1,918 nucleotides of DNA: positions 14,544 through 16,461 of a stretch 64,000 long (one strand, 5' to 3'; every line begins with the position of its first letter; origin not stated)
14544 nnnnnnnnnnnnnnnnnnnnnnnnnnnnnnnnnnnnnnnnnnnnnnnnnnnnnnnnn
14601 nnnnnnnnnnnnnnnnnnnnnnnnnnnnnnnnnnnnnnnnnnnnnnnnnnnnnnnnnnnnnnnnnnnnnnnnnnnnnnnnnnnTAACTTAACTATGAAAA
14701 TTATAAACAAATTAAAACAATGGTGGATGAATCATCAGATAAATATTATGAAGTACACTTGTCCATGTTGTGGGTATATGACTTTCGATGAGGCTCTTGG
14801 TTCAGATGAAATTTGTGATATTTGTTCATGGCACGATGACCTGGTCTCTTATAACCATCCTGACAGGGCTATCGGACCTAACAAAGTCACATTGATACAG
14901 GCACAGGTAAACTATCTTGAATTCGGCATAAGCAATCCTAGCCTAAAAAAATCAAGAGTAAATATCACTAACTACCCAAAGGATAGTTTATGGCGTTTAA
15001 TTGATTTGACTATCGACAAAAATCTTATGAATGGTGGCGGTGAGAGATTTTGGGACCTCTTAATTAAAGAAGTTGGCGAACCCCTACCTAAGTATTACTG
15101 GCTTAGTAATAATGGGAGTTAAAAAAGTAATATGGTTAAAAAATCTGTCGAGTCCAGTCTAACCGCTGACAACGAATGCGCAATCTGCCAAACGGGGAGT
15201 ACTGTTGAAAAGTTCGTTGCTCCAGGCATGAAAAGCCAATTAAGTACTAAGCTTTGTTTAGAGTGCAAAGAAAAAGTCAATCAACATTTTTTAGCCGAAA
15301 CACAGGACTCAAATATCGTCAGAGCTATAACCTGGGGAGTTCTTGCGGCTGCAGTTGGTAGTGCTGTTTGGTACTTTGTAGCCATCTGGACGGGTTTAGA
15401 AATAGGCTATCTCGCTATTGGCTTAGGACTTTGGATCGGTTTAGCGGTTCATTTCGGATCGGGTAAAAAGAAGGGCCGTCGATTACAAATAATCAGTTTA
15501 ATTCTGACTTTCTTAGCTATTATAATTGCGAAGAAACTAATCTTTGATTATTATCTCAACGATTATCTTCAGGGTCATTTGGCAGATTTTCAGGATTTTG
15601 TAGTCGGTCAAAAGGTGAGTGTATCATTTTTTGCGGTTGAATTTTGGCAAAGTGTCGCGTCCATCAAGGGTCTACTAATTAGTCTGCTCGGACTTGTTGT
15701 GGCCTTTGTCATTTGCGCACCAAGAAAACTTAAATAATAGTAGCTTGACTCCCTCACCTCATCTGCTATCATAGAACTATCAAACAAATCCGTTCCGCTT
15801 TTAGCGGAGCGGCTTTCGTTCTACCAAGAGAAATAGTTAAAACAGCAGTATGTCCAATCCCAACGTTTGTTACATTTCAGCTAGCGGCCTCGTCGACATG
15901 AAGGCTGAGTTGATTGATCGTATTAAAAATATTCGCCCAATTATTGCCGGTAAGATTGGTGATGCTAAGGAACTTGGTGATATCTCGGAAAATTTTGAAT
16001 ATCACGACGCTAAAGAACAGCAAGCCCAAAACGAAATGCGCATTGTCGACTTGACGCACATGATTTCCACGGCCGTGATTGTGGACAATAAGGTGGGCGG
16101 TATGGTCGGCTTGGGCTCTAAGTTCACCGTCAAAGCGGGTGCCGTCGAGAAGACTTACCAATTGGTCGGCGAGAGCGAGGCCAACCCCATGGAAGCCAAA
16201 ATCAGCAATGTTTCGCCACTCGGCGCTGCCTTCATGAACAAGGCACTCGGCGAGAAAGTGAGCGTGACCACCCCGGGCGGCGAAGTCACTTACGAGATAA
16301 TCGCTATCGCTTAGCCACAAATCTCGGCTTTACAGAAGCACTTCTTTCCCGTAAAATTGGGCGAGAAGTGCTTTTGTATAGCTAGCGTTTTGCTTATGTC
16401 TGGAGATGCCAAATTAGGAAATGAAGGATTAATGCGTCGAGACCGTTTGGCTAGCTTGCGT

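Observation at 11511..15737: Low-GC toxin/immunity block embedded in a GC-rich Rhs gene; CPCC and Zn-ribbon membrane proteins as extra orphan immunity candidates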

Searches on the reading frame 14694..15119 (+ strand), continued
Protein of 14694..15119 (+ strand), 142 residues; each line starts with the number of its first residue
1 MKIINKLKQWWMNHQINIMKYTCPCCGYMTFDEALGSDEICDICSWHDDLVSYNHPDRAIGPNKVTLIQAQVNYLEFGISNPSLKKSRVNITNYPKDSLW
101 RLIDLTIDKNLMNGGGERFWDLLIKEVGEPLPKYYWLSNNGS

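Call 78: search_solved_structures(query=window:14694-15119:+, max_evalue=0.001, show_alignments=2)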
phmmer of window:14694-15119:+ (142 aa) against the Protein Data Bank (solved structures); distinct sequences matched with E-value up to 0.001: 2.
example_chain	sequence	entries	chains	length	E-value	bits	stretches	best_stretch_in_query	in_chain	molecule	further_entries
8ey3_A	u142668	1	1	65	2.6e-10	43.7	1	13-71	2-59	Cys_rich_CPCC domain-containing protein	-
8ey4_I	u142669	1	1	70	6.1e-10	42.5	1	17-72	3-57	Cys_rich_CPCC domain-containing protein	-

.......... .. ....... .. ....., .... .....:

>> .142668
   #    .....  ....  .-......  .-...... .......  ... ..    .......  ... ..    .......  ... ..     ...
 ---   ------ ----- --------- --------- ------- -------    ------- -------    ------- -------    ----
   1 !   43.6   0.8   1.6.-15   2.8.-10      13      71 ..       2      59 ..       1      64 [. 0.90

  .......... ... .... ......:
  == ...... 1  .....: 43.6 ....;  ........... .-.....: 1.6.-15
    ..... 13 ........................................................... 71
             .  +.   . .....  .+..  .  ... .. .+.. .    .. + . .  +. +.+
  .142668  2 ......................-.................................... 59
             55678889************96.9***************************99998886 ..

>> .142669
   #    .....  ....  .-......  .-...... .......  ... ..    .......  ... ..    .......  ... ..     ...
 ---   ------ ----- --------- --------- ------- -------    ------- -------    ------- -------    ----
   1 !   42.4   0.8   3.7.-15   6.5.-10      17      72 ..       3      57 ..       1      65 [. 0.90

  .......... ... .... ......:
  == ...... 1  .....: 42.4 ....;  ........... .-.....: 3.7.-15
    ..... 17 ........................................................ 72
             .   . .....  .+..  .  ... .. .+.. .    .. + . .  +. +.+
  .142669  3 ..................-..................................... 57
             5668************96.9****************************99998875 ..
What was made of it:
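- On Cys_rich_CPCC (PF14206) as an immunity family: Aligned to 8EY3 and 8EY4_I (call 78).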

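Call 105: search_protein_families(library=padloc, proteins=[window:14694-15119:+], max_evalue=0.1)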
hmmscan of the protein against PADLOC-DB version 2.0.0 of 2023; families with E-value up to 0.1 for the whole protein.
window:14694-15119:+ (142 aa): 0 families

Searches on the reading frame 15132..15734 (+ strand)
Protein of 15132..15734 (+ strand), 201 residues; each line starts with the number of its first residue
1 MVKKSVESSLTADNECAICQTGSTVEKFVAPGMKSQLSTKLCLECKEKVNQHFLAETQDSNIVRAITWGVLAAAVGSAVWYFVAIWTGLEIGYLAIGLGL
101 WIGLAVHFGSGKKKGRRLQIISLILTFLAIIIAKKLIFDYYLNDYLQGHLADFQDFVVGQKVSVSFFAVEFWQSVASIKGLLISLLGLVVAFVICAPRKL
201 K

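Call 5: search_protein_families(library=pfam, proteins=[window:15132-15734:+], max_evalue=1)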
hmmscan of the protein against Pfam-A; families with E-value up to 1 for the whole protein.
window:15132-15734:+ (201 aa): 1 family
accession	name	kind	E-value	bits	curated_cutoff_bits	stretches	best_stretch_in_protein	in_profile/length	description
PF17009.10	DUF5090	-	0.15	12.5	27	1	51-147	80-171/187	Domain of unknown function (DUF5090)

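Call 6: search_protein_families(library=ncbifam, proteins=[window:15132-15734:+], max_evalue=1)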
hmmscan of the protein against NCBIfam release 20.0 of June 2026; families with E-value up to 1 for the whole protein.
window:15132-15734:+ (201 aa): 0 families

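Call 17: find_homologous_proteins(query=window:15132-15734:+, max_evalue=0.001)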
Query window:15132-15734:+ (201 aa): 2 proteins with E <= 0.001 among 1618 candidates.
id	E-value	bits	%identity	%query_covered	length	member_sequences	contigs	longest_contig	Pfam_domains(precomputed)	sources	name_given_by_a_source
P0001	2.1e-125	434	100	100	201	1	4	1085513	-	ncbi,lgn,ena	-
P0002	4.1e-72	260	65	100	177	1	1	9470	-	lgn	-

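Call 21: find_encoding_contigs(protein=P0002, flank=10000, max_places=6)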
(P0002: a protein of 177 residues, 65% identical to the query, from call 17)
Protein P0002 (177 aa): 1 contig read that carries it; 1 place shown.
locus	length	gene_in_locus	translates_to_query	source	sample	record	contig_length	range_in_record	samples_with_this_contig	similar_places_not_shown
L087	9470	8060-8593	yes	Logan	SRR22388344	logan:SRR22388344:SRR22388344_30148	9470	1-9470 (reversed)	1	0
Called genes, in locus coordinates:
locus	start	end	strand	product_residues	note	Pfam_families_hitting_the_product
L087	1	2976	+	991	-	?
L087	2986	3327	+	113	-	-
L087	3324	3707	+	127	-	-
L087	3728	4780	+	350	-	PF00022:Actin (weak), PF06723:MreB_Mbl, PF00012:HSP70 (weak), PF14450:FtsA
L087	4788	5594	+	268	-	PF04085:MreC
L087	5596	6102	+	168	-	-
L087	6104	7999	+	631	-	PF03717:PBP_dimer, PF00905:Transpeptidase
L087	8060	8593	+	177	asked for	-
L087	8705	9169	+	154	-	PF03449:GreA_GreB_N, PF01272:GreA_GreB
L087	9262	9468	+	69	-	?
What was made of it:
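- In L087 a homologue stands alone between PBP2 and greA (call 21).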

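Call 57: search_protein_representatives(protein=window:15132-15734:+)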
Query: 201 residues. Proteins with E-value up to 0.001 (for the whole library): 1944; up to 1e-10: 136; up to 1e-30: 2. The best 150 are listed.
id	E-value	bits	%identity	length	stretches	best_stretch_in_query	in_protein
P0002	1.3e-72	260.3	74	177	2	2-139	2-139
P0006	8.5e-54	198.9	47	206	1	8-200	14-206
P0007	8.7e-30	120.6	36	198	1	3-200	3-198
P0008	3.3e-29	118.7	47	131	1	70-198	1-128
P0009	1.4e-28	116.6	33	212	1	14-199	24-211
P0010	2.7e-26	109.2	37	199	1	6-200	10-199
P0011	1.4e-25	106.9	39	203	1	16-200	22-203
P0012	1.8e-25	106.5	30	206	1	6-200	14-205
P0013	3.9e-25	105.4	42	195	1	31-200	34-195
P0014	6.1e-24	101.5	39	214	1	15-201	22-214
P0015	6.8e-24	101.4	34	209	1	15-195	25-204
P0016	8.2e-24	101.1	40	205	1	39-200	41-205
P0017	1.5e-23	100.2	32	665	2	15-136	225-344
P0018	5.5e-23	98.4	36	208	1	15-197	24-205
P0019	2.7e-22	96.1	40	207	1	31-199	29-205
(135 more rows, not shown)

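Call 59: search_protein_families(library=pfam, alignment_id=A4, max_evalue=0.01)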
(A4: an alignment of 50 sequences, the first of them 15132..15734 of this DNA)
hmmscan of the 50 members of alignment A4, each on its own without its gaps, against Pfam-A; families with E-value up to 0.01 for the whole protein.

A. member 1, window:15132-15734:+ (201 aa): 0 families

B. families by the number of members that match (of 50 scanned): 56 families (the first 25 are shown)
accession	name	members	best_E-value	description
PF13240.11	Zn_Ribbon_1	4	1.9e-08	zinc-ribbon domain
PF20120.5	DUF6510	4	0.0023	Family of unknown function (DUF6510)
PF07676.18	PD40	3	2.9e-66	WD40-like Beta Propeller Repeat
PF00930.27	DPPIV_N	3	1.8e-14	Dipeptidyl peptidase IV (DPP IV) N-terminal region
PF14583.12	Pectate_lyase22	3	3e-07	Oligogalacturonate lyase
PF13248.11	Zn_ribbon_3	3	1.4e-05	zinc-ribbon domain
PF12773.13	DZR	3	0.00031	Double zinc ribbon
PF25174.1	Beta-prop_THOC3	2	4.2e-11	THOC3 beta-propeller domain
PF13428.12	TPR_14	2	1.8e-06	Tetratricopeptide repeat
PF13432.12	TPR_16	2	2.5e-05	Tetratricopeptide repeat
PF08271.17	Zn_Ribbon_TF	2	3.5e-05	TFIIB zinc-binding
PF14559.12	TPR_19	2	4.9e-05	Tetratricopeptide repeat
PF24463.1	DUF7577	2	0.00012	Domain of unknown function (DUF7577)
PF07719.23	TPR_2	2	0.00089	Tetratricopeptide repeat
PF18439.7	zf_UBZ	2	0.0011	Ubiquitin-Binding Zinc Finger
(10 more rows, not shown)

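Call 60: search_protein_families(library=ncbifam, alignment_id=A4, max_evalue=0.01)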
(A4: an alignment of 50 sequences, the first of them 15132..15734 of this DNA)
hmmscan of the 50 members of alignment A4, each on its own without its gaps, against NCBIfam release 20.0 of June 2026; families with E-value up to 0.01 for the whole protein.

A. member 1, window:15132-15734:+ (201 aa): 0 families

B. families by the number of members that match (of 50 scanned): 38 families (the first 25 are shown)
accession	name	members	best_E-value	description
TIGR02800.1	propeller_TolB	3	5.6e-80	Tol-Pal system beta propeller repeat protein TolB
NF053518.1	DipepPtdsDpp5Prph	3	3.3e-46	dipeptidyl-peptidase Dpp5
NF002183.0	PRK01029.1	3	5e-41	Tol-Pal system protein TolB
NF033523.0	lasso_peptidase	3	2.6e-36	Atxe2 family lasso peptide isopeptidase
NF003124.0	PRK04043.1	3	6.5e-15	Tol-Pal system protein TolB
NF053607.1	CHU_0125_OmpA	3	1.9e-08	CHU_0125 family OmpA-like outer membrane integrity protein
NF003161.0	PRK04136.1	3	0.00015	50S ribosomal protein L40e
TIGR04275.1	beta_prop_Msarc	2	4e-15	beta-propeller repeat protein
NF052339.1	hydrazine_alpha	2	8.2e-09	hydrazine synthase subunit alpha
TIGR02171.1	Fb_sc_TIGR02171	2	2.2e-05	TIGR02171 family lipoprotein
NF011149.0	PRK14559.1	2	0.00031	serine/threonine phosphatase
NF053761.1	BrChAATpBcaP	1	7.9e-20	branched-chain amino acid transporter BcaP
TIGR00909.1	2A0306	1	6.2e-16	amino acid transporter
TIGR00906.1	2A0303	1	2.3e-13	cationic amino acid transport permease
NF045725.1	TmcD_fam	1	1.7e-06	electron transfer complex subunit TmcD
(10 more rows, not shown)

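Call 61: find_encoding_contigs(protein=P0006, flank=6000, max_places=4)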
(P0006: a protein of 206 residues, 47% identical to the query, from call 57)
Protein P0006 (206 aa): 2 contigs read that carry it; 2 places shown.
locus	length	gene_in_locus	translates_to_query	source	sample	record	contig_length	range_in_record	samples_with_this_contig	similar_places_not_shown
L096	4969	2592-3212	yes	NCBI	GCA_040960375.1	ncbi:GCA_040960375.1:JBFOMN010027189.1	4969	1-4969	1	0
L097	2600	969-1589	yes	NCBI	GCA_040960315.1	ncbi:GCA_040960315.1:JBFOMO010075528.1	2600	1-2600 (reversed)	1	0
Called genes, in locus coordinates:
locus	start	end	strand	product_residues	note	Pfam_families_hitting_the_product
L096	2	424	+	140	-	?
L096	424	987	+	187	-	PF01966:HD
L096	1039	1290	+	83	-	PF15919:HicB_lk_antitox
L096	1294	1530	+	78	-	PF07927:HicA_toxin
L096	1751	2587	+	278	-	PF01435:Peptidase_M48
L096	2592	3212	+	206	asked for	-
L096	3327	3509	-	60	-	-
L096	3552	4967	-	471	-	?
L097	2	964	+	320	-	?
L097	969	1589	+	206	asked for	-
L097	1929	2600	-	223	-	?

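Call 62: find_encoding_contigs(protein=P0007, flank=6000, max_places=3)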
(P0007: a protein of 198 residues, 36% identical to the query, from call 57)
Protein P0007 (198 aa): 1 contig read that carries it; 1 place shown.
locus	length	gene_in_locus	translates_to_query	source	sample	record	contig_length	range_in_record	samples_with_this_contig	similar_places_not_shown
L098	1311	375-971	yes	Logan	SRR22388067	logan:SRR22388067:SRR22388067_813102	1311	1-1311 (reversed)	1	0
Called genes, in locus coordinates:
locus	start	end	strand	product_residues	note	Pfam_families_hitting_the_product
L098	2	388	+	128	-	?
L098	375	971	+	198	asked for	-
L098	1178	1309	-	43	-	?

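Call 63: find_encoding_contigs(protein=P0009, flank=6000, max_places=3)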
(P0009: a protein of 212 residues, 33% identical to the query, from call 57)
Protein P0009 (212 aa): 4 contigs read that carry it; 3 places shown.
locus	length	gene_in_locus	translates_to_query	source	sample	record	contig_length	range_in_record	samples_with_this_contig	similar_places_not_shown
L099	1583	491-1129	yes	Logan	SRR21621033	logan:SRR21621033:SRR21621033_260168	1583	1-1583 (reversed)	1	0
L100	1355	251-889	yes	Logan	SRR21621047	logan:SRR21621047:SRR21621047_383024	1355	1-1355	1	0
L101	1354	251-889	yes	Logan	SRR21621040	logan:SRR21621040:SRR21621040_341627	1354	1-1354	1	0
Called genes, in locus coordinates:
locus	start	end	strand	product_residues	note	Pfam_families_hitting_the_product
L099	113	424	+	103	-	PF13083:KH_KhpA-B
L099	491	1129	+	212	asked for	-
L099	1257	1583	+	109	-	?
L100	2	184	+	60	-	?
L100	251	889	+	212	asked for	-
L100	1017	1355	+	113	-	?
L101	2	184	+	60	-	?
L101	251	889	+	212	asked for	-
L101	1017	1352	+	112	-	?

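Call 64: find_encoding_contigs(protein=P0010, flank=6000, max_places=3)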
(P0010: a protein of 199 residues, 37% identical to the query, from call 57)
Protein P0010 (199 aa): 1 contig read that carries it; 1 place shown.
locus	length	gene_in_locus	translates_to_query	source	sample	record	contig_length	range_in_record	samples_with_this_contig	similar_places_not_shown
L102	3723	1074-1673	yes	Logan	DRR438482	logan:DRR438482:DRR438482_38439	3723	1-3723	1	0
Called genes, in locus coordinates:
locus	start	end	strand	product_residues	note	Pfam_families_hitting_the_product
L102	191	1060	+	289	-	PF01435:Peptidase_M48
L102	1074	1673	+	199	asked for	-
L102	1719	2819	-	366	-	PF01832:Glucosaminidase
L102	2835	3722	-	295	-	?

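Call 66: find_encoding_contigs(protein=P0011, flank=5000, max_places=3)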
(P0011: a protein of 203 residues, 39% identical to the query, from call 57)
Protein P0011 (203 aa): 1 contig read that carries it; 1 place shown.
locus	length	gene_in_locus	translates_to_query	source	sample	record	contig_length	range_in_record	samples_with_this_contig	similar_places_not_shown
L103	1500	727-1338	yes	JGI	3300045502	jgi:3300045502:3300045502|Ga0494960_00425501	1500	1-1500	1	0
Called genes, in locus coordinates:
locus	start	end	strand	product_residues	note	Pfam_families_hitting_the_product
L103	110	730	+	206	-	PF01435:Peptidase_M48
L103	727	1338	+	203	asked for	-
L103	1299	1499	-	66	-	?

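Call 67: find_encoding_contigs(protein=P0012, flank=5000, max_places=3)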
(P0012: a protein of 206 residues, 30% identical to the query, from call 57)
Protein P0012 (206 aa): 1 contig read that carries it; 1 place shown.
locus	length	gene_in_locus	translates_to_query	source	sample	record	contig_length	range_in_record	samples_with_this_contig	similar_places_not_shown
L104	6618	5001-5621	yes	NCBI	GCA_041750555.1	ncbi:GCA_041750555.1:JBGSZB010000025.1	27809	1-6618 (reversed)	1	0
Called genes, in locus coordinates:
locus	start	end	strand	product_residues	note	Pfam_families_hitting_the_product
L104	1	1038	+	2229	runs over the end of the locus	PF07691:PA14, PF10528:GLEYA (faint), PF07691:PA14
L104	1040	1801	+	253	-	PF24722:DUF7674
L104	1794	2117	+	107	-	-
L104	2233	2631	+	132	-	-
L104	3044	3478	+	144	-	PF24722:DUF7674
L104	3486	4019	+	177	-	-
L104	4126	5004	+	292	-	PF05569:Peptidase_M56 (weak), PF01435:Peptidase_M48, PF18958:DUF5700 (weak)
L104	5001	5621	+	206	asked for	-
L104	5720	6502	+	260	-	PF01381:HTH_3, PF12844:HTH_19 (weak), PF13443:HTH_26 (weak), PF13560:HTH_31 (weak), PF13185:GAF_2 (weak)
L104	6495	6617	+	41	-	?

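Call 68: find_encoding_contigs(protein=P0014, flank=5000, max_places=3)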
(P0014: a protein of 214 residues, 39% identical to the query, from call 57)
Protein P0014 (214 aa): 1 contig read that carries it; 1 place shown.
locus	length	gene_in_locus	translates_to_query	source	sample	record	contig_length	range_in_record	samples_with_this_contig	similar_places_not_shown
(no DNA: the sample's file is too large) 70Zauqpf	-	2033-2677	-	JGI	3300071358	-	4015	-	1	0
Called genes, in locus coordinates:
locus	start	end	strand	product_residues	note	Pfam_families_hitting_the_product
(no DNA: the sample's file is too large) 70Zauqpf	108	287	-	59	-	-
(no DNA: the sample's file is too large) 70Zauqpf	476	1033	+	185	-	PF04140:ICMT (weak), PF04191:PEMT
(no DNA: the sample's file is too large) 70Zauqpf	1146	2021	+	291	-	PF01435:Peptidase_M48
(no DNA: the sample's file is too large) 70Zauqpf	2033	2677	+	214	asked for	-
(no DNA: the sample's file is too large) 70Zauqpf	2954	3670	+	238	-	PF02517:Rce1-like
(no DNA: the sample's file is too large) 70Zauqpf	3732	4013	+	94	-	?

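Call 87: predict_structure(alignment_id=A5)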
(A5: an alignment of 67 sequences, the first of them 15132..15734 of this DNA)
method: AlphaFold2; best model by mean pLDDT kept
length: 201 residues; sequences in the alignment: 67
mean_pLDDT: 90.3   pTM: 0.83
mean pLDDT of the five models: 90.3, 90.2, 90.0, 89.9, 89.3
residues with pLDDT >= 90: 155; 70-90: 24; 50-70: 19; < 50: 3
segments of 3 or more residues with pLDDT < 50: none
pLDDT, mean of each block of 10 residues (from residue 1): 52 78 75 66 92 95 98 98 95 95 98 97 98 97 96 95 97 94 97 95 77
secondary structure, 60 per line:
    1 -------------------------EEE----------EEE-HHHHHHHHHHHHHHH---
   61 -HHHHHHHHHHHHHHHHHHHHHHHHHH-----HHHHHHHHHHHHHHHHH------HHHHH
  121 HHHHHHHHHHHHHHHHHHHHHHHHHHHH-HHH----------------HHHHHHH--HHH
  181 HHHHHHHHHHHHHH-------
elements in order: E26-28 E39-41 H43-57 H62-87 H93-109 H116-148 H169-175 H178-194

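Call 105: search_protein_families(library=padloc, proteins=[window:15132-15734:+], max_evalue=0.1)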
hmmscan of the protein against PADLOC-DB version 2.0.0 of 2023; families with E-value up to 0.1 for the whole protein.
window:15132-15734:+ (201 aa): 0 families

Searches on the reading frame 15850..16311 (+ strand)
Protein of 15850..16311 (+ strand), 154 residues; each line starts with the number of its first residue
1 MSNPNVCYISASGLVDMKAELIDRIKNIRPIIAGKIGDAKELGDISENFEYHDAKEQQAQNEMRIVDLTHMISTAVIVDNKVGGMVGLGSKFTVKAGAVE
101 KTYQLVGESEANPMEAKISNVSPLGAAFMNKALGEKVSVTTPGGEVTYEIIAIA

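Call 12: find_encoding_contigs(protein=window:15850-16311:+, flank=10000, max_places=10)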
Protein window:15850-16311:+ (154 aa): 8 contigs read that carry it; 6 places shown.
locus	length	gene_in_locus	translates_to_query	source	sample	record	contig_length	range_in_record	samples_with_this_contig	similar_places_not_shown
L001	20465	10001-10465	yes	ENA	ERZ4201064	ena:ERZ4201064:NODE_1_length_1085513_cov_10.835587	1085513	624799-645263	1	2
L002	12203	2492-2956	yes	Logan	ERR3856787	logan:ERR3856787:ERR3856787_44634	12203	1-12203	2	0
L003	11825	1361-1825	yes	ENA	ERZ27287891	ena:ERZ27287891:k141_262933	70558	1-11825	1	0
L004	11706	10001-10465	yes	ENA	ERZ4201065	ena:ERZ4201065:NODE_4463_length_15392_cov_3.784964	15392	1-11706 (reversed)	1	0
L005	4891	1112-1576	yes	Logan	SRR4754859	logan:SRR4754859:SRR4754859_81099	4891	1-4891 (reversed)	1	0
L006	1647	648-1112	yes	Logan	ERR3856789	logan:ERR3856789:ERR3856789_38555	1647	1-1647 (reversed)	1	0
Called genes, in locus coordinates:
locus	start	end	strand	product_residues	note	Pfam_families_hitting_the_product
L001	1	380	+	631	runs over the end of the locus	PF03717:PBP_dimer, PF00905:Transpeptidase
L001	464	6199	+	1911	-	PF03534:SpvB, PF13517:FG-GAP_3 (weak), PF20041:DUF6443 (weak), PF05593:RHS_repeat (weak), PF15636:Tox-GHH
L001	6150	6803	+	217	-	PF09346:SMI1_KNR4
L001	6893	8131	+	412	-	-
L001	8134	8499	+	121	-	-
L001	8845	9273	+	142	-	PF14206:Cys_rich_CPCC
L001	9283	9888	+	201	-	-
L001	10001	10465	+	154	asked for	PF03449:GreA_GreB_N, PF01272:GreA_GreB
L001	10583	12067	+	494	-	PF01336:tRNA_anti-codon, PF00152:tRNA-synt_2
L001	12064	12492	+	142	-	PF01467:CTP_transf_like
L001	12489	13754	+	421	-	PF02403:Seryl_tRNA_N, PF00587:tRNA-synt_2b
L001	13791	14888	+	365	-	PF01168:Ala_racemase_N, PF00842:Ala_racemase_C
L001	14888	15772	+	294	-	-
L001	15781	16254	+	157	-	PF00578:AhpC-TSA, PF08534:Redoxin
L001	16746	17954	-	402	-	PF01551:Peptidase_M23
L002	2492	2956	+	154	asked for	PF03449:GreA_GreB_N, PF01272:GreA_GreB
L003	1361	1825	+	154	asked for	PF03449:GreA_GreB_N, PF01272:GreA_GreB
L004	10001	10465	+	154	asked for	PF03449:GreA_GreB_N, PF01272:GreA_GreB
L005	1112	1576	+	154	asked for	PF03449:GreA_GreB_N, PF01272:GreA_GreB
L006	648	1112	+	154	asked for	PF03449:GreA_GreB_N, PF01272:GreA_GreB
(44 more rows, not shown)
